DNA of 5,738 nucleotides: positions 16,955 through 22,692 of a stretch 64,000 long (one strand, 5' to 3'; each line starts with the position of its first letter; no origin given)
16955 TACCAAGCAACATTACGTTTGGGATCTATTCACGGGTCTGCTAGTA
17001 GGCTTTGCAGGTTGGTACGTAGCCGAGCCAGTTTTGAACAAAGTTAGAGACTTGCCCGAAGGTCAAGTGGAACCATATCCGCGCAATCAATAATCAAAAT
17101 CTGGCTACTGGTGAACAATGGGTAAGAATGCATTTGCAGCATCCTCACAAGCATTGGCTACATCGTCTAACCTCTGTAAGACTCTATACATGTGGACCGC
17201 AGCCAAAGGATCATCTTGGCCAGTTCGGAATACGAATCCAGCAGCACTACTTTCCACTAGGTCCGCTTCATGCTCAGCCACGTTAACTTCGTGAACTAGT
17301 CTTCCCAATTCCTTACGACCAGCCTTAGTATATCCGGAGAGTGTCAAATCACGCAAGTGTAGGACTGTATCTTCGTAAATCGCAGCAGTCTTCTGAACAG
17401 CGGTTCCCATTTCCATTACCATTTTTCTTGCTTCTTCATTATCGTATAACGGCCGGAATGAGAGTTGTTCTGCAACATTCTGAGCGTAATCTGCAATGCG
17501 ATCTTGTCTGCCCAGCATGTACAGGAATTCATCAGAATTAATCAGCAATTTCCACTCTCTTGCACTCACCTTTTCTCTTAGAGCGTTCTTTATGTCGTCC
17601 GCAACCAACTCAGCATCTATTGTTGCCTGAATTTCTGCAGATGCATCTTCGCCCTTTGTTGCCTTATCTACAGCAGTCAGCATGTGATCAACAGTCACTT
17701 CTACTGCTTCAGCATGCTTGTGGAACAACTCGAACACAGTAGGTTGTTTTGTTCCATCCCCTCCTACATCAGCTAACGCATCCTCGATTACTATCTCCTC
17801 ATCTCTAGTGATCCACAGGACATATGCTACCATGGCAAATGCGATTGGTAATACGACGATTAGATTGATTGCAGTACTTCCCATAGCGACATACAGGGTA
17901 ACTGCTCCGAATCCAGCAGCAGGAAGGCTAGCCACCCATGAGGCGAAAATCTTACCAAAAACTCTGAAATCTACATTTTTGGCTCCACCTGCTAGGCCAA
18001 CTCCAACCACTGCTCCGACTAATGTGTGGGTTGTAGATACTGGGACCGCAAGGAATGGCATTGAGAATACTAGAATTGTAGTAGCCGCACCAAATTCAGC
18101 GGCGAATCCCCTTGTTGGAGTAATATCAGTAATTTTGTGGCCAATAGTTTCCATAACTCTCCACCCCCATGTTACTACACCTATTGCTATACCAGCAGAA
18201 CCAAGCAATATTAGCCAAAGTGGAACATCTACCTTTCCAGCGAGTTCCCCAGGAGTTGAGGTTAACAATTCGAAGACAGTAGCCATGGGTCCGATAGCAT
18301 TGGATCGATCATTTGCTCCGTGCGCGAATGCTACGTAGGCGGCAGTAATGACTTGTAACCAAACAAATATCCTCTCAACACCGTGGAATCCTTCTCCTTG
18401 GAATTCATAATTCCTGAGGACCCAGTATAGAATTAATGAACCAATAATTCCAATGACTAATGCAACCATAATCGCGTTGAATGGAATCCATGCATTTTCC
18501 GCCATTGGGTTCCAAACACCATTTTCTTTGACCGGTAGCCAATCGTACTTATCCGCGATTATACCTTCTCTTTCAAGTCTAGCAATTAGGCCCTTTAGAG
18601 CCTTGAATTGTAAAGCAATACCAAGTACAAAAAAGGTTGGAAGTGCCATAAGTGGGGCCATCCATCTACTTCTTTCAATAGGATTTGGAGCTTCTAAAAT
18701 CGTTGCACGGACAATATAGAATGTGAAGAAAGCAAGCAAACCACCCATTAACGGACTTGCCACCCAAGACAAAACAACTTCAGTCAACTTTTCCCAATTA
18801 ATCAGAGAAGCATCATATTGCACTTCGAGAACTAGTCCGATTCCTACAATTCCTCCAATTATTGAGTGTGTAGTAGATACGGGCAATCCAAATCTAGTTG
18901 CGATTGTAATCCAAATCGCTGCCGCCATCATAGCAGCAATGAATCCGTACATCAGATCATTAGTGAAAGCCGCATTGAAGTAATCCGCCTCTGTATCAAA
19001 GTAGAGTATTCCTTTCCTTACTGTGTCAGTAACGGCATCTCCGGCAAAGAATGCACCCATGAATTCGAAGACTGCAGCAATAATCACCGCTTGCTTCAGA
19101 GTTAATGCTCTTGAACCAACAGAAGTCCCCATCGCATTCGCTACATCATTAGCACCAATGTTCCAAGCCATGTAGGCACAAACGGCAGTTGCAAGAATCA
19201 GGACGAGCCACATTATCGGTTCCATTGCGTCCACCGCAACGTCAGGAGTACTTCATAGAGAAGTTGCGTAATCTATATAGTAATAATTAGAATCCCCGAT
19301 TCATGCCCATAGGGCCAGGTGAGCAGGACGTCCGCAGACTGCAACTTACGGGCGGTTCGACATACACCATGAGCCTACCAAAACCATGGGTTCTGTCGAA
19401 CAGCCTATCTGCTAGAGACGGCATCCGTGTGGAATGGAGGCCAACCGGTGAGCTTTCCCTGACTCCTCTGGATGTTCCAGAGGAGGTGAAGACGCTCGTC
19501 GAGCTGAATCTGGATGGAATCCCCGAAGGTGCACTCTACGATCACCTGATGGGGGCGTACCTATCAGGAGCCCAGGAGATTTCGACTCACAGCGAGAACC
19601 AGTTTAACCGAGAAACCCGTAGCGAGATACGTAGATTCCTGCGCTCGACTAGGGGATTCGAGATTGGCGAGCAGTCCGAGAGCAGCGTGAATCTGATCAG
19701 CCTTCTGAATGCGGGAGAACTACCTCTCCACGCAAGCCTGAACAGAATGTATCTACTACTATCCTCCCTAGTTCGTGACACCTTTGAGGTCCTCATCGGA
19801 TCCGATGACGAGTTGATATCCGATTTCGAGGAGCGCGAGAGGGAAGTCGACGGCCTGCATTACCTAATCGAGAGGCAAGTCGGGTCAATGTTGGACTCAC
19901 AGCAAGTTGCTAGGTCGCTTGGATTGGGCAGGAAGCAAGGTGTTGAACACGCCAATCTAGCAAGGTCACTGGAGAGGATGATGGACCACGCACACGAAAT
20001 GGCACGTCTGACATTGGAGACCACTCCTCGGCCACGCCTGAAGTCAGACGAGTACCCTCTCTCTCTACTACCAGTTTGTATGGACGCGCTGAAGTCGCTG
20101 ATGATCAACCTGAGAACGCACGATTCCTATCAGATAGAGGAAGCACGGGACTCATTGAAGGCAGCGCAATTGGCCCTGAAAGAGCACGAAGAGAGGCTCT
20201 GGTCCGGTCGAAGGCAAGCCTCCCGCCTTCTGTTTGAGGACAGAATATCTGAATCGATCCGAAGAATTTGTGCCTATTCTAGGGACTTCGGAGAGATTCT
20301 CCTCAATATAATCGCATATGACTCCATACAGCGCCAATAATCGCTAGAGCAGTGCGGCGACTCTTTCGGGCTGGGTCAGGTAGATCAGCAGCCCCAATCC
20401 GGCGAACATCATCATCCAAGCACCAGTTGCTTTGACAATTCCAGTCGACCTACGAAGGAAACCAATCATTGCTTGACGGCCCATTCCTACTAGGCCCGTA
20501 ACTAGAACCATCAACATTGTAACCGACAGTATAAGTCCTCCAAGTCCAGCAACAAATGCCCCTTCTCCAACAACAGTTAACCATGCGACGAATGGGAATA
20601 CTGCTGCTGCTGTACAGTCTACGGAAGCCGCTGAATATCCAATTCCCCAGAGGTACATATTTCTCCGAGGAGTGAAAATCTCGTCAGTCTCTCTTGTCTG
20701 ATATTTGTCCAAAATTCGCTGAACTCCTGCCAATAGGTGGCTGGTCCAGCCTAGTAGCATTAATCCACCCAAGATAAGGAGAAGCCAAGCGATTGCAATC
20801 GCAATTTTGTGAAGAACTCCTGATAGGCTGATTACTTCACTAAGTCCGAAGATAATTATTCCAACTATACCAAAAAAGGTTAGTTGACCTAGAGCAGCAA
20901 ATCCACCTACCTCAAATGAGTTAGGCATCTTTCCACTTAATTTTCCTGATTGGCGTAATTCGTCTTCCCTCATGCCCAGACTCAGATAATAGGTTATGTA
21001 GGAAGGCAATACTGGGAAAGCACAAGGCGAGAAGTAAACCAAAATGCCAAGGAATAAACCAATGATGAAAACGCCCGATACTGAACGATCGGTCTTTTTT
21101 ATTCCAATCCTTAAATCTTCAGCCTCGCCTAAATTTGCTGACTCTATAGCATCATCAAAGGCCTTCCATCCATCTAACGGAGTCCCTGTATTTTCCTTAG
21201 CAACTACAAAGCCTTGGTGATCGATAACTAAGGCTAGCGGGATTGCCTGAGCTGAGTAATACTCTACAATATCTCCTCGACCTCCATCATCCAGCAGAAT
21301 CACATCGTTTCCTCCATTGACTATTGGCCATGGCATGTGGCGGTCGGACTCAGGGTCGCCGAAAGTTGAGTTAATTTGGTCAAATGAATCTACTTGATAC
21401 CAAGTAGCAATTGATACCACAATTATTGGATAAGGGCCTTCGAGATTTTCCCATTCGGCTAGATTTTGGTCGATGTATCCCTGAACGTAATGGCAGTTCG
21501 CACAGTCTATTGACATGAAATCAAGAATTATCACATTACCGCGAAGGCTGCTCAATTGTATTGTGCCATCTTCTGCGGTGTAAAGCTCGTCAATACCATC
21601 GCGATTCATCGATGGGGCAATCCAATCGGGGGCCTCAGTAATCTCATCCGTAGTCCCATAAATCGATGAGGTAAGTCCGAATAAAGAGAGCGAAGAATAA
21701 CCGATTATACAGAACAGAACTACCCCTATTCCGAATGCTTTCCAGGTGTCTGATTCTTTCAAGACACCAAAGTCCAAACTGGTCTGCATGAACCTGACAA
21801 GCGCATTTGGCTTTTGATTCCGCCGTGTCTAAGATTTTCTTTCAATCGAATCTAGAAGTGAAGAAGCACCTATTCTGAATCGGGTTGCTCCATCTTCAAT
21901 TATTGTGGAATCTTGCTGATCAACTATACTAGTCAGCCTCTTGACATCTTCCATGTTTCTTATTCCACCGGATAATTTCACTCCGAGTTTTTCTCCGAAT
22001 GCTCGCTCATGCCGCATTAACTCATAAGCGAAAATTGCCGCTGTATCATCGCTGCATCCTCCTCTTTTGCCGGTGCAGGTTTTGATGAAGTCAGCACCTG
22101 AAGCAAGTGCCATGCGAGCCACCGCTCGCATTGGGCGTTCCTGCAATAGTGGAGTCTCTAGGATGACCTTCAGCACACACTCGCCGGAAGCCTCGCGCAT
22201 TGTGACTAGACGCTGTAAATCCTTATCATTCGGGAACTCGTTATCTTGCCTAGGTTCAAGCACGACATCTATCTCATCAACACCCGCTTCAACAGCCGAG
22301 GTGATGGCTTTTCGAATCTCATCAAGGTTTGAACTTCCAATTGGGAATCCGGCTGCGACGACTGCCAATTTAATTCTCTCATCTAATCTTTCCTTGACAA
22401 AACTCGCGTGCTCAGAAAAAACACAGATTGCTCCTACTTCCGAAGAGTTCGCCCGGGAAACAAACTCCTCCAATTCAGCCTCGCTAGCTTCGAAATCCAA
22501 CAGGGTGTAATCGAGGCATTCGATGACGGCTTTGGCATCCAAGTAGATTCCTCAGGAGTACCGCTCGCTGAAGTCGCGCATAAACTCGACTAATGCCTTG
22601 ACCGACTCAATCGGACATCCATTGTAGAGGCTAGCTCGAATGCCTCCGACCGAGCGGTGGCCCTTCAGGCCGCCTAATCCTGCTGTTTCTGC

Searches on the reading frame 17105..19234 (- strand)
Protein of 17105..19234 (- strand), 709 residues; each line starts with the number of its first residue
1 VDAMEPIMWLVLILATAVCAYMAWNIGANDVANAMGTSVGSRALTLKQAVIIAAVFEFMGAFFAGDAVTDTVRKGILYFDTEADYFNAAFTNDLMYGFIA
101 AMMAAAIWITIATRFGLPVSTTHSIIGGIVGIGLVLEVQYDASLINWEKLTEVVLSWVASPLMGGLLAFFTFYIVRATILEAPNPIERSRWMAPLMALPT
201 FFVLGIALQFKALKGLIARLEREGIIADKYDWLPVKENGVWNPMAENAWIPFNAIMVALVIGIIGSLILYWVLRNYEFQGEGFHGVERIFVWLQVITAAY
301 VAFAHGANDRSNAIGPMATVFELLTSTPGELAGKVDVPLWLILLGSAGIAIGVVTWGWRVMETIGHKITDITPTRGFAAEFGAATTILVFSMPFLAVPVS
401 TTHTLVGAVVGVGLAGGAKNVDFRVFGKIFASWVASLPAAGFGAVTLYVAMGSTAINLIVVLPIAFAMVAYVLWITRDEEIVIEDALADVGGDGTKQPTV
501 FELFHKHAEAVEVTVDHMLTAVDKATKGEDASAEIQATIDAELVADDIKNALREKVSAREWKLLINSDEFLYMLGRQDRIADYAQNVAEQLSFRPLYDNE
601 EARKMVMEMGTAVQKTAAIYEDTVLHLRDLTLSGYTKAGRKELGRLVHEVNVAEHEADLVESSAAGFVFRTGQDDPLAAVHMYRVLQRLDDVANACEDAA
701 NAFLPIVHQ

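Call 75: search_protein_families(library=pfam, proteins=[window:17105-19234:-], max_evalue=0.01)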
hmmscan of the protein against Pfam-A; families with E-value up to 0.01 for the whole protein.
window:17105-19234:- (709 aa): 3 families
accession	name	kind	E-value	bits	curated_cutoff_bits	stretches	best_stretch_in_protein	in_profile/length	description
PF01384.25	PHO4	-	1.1e-111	373.7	33.7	1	26-442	1-348/350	Phosphate transporter family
PF01865.21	PhoU_div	-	9.4e-16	58.2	24.4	1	500-706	13-211/214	Protein of unknown function DUF47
PF11700.14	ATG22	-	0.0055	15.9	24.1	1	14-125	246-358/482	Vacuole effluxer Atg22 like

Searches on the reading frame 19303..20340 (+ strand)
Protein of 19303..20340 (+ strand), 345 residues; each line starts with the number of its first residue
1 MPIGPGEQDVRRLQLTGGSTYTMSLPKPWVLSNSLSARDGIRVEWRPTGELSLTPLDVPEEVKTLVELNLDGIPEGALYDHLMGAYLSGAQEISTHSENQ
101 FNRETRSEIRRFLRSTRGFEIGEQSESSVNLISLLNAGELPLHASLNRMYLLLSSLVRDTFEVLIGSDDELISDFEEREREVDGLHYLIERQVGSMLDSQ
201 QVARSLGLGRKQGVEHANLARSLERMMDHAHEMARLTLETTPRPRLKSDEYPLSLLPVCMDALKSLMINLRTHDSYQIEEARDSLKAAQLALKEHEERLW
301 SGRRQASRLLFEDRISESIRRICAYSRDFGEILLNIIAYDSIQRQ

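Call 4: search_protein_families(library=pfam, proteins=[window:19303-20340:+], max_evalue=0.01)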
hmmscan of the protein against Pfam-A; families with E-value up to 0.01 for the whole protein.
window:19303-20340:+ (345 aa): 1 family
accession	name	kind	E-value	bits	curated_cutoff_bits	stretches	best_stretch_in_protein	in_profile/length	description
PF01895.24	PhoU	-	1e-11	45.5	23.5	1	146-236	1-88/89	PhoU domain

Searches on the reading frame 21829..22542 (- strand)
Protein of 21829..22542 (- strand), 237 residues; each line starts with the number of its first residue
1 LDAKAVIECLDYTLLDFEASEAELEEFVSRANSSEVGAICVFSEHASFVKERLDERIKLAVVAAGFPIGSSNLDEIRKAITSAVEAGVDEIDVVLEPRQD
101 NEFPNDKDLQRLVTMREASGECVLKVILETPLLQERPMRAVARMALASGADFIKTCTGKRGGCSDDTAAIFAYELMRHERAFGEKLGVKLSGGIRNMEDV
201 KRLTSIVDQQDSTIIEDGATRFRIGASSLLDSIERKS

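Call 4: search_protein_families(library=pfam, proteins=[window:21829-22542:-], max_evalue=0.01)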
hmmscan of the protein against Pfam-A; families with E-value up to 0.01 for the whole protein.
window:21829-22542:- (237 aa): 1 family
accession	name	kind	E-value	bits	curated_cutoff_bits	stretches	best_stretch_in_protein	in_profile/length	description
PF01791.15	DeoC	-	7.3e-10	39.3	23.8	1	21-231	20-225/229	DeoC/LacD family aldolase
